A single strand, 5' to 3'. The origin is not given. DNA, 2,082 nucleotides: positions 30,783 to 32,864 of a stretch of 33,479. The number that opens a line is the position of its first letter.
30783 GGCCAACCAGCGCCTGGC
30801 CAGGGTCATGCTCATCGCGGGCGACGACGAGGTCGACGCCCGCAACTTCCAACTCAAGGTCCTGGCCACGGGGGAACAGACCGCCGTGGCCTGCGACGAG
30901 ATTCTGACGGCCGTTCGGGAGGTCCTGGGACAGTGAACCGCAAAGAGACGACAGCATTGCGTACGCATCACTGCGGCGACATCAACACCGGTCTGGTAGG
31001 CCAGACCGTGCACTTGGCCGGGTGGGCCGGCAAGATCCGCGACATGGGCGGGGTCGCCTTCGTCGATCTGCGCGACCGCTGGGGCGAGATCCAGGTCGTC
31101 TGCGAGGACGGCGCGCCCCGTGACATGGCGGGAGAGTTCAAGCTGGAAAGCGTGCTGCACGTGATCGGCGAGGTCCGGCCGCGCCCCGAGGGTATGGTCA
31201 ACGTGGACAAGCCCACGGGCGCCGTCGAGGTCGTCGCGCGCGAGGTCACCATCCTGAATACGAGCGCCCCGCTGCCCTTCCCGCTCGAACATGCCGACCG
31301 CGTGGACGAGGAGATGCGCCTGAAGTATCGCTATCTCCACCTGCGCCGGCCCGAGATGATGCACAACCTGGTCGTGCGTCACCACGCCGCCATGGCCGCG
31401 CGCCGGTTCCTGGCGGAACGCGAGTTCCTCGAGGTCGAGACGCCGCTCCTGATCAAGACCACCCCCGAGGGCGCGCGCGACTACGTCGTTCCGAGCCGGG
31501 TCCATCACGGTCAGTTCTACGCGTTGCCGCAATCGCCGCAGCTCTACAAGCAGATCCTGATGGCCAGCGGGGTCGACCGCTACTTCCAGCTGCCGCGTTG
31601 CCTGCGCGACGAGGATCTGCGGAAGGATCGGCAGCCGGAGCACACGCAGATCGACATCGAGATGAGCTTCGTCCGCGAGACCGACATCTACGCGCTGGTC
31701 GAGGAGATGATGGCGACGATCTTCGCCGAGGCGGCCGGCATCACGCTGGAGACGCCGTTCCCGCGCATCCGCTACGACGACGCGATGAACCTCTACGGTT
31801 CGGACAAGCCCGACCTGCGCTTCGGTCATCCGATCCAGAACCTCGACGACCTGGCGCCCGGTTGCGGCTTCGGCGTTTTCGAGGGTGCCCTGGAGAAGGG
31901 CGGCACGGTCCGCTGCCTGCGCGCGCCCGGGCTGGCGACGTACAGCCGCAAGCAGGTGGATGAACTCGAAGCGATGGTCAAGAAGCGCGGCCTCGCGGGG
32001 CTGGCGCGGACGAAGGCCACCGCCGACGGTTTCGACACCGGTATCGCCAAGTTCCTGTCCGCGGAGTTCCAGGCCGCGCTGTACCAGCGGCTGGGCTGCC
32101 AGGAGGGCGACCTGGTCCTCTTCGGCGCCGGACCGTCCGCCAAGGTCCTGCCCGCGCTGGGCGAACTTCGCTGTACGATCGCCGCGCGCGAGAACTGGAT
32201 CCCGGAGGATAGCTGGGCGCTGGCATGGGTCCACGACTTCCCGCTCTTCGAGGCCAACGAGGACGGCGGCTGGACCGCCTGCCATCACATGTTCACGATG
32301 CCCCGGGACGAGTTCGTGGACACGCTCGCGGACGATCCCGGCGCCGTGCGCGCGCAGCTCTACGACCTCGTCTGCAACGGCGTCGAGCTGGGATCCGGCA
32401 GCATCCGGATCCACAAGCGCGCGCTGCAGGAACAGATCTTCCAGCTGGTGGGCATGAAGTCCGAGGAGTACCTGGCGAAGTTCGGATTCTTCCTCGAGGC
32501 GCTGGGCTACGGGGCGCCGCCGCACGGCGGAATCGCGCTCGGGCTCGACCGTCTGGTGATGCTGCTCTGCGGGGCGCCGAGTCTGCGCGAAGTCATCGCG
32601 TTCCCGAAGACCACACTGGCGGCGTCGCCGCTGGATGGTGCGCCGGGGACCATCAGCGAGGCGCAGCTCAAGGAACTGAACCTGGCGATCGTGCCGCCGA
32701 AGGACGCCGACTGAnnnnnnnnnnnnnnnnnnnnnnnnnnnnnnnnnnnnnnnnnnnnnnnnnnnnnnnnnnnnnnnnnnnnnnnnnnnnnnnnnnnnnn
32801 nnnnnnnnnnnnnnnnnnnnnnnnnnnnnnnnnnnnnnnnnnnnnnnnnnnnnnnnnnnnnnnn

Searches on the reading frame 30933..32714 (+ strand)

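Call 36: search_protein_families(library=pfam, proteins=[window:30933-32714:+], max_evalue=0.001)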
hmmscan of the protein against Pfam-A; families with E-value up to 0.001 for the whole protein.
window:30933-32714:+ (593 aa): 3 families
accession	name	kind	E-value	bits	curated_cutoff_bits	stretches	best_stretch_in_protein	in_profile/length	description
PF00152.25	tRNA-synt_2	-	1e-115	386.5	25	1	125-560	1-307/308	tRNA synthetases class II (D, K and N)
PF02938.19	GAD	-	1e-21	77.4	23.4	1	316-409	1-95/95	GAD domain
PF01336.31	tRNA_anti-codon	-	4.4e-14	52.6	27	1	26-108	1-75/75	OB-fold nucleic acid binding domain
